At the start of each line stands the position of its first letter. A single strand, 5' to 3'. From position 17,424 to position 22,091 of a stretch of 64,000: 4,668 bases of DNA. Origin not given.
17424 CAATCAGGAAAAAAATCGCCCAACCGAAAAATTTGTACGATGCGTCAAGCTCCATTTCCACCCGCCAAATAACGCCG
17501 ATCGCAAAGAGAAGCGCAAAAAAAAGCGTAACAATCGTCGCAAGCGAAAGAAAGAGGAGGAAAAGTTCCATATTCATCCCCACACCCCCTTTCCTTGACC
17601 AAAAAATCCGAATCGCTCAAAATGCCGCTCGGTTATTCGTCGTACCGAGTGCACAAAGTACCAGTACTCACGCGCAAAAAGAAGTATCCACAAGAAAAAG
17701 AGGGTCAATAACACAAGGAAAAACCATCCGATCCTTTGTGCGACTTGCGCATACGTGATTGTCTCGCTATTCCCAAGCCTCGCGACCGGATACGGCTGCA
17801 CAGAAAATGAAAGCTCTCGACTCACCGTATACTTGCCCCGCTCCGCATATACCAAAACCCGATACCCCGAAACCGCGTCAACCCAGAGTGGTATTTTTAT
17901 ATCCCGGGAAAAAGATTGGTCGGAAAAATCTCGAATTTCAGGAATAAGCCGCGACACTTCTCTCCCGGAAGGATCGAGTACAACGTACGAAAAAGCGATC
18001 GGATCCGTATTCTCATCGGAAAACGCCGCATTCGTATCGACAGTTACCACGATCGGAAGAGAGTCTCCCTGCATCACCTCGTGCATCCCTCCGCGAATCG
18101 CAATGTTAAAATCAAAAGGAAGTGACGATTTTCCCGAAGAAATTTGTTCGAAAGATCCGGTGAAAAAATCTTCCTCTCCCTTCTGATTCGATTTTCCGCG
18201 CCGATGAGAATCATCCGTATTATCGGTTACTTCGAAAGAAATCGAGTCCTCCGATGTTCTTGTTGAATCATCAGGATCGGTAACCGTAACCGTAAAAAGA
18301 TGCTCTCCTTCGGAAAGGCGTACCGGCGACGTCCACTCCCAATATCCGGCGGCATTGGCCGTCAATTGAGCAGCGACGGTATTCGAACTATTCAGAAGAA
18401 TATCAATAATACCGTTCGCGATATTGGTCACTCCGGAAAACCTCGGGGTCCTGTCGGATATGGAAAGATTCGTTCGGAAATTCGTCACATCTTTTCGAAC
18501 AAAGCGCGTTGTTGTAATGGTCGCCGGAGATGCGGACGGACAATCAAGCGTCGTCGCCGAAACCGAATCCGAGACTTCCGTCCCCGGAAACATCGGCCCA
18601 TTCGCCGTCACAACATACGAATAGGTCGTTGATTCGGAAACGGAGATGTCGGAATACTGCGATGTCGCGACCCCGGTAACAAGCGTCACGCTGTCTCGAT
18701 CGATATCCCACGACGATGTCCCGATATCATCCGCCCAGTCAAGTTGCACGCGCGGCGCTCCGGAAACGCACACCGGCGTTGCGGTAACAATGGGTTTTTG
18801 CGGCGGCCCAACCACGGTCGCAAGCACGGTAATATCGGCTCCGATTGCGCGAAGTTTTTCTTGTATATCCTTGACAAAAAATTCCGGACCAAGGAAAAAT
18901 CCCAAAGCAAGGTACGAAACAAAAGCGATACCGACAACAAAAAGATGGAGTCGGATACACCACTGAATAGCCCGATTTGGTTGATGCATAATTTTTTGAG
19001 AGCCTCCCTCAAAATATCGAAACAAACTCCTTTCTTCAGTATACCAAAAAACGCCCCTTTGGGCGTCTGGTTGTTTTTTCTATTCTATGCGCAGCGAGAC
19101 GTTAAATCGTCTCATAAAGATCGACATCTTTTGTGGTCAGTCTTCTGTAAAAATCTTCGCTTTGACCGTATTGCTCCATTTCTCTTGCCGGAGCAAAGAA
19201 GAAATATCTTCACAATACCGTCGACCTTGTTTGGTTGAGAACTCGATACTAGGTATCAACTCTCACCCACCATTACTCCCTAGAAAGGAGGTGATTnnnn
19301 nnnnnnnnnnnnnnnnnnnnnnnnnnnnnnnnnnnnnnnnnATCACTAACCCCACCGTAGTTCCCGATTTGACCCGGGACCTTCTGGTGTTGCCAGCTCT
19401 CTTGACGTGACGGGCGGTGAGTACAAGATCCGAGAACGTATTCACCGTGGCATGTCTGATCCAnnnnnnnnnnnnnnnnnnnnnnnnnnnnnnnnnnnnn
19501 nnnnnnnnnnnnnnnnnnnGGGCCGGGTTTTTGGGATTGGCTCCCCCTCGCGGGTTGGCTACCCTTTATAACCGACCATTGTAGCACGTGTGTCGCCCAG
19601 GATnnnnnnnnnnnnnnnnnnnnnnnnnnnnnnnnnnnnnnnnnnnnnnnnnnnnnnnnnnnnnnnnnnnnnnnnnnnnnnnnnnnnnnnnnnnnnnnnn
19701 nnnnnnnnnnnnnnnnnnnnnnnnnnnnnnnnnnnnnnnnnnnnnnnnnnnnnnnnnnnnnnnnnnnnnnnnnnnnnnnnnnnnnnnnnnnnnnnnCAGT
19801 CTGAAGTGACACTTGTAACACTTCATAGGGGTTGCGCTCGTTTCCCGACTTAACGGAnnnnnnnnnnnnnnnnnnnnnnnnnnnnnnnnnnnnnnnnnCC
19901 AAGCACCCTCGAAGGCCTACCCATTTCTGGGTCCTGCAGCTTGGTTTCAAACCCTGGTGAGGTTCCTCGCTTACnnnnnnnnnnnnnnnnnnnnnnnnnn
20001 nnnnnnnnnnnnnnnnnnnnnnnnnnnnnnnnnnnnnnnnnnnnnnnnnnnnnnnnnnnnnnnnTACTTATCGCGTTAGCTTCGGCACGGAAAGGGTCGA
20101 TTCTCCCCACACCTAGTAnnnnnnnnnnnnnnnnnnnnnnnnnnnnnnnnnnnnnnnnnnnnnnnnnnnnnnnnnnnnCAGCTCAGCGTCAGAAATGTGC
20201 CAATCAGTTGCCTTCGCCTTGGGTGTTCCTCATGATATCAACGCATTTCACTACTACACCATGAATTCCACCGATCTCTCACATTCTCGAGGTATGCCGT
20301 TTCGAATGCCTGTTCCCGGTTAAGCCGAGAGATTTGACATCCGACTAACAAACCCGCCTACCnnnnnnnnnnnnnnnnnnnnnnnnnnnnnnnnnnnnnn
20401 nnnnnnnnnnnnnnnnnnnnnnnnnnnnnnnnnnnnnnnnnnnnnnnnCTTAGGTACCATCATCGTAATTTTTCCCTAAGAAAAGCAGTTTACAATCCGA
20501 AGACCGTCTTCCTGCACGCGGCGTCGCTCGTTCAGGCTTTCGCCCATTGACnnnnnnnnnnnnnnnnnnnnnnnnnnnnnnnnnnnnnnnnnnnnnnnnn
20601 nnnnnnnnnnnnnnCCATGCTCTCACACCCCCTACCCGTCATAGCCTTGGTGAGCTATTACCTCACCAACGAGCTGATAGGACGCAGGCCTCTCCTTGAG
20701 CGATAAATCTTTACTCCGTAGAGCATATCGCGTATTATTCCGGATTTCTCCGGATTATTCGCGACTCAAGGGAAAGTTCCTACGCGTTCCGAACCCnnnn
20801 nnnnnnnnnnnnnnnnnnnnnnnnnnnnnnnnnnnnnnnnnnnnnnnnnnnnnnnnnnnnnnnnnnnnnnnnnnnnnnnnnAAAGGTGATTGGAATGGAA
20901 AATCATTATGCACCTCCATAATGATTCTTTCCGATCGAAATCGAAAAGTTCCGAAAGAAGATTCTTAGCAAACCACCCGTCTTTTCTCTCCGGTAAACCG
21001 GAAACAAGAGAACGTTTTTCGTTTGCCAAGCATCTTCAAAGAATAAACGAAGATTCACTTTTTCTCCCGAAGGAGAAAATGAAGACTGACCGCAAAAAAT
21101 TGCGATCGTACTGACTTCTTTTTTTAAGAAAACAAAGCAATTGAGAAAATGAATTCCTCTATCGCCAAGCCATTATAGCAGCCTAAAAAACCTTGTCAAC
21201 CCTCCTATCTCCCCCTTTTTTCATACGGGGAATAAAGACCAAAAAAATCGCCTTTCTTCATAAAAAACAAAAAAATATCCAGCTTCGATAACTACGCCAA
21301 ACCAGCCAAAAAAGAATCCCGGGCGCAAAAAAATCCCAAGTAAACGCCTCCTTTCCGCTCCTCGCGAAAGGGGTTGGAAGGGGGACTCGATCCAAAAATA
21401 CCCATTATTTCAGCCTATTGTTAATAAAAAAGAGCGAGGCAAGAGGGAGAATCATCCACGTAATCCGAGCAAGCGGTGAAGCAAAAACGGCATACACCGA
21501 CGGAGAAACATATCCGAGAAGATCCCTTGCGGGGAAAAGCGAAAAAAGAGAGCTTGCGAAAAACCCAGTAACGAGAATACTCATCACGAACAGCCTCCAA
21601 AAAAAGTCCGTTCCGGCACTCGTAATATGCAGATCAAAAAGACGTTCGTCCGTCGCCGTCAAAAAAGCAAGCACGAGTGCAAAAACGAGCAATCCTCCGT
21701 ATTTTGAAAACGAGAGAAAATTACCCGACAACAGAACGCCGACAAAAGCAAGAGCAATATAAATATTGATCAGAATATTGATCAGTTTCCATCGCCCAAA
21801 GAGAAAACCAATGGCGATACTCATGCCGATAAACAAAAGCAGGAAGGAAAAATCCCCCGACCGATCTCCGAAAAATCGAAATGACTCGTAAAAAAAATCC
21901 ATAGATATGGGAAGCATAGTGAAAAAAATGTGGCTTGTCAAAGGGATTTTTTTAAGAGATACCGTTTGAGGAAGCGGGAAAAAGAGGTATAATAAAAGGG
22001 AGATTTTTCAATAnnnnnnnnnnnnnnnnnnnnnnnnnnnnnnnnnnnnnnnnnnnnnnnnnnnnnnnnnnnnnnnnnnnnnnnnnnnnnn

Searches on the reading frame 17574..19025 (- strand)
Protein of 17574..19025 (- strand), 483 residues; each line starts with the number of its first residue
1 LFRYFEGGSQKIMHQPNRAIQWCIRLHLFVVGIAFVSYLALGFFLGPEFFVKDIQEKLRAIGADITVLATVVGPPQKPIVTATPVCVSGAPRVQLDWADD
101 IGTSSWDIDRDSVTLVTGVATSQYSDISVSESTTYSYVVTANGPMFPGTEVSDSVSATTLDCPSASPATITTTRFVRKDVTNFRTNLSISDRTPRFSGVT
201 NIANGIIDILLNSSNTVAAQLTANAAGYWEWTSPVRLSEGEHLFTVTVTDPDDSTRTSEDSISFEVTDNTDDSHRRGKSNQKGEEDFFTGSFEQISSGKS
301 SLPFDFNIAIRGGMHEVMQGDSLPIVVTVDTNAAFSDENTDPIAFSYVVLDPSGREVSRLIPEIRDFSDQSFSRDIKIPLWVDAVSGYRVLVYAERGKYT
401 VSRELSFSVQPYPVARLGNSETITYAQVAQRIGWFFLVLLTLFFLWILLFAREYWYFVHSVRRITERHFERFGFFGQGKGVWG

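Call 3: search_protein_families(library=pfam, proteins=[window:17574-19025:-], max_evalue=1)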
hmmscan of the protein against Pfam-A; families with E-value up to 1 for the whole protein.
window:17574-19025:- (483 aa): 2 families
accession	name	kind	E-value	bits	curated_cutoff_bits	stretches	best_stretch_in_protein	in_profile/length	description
PF19077.6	Big_13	-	5e-09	37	27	1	186-266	21-100/102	Bacterial Ig-like domain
PF17963.7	Big_9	-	0.00079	20.7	23.6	1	209-258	42-84/89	Bacterial Ig domain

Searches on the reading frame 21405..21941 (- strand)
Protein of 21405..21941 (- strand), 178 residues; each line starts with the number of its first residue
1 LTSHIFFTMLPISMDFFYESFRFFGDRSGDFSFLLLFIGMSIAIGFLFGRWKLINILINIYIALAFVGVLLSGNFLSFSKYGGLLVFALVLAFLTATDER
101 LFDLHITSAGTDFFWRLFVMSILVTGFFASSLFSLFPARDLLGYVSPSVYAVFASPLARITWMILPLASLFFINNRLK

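Call 3: search_protein_families(library=pfam, proteins=[window:21405-21941:-], max_evalue=1)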
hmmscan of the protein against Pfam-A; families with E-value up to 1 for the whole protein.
window:21405-21941:- (178 aa): 1 family
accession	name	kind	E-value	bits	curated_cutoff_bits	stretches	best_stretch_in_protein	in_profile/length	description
PF06826.17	Asp-Al_Ex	-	0.075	13.3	27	0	38-122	2-67/167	Predicted Permease Membrane Region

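Call 67: search_protein_families(library=padloc, proteins=[window:21405-21902:-], max_evalue=0.01)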
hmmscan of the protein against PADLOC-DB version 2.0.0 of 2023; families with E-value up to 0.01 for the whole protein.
window:21405-21902:- (165 aa): 0 families
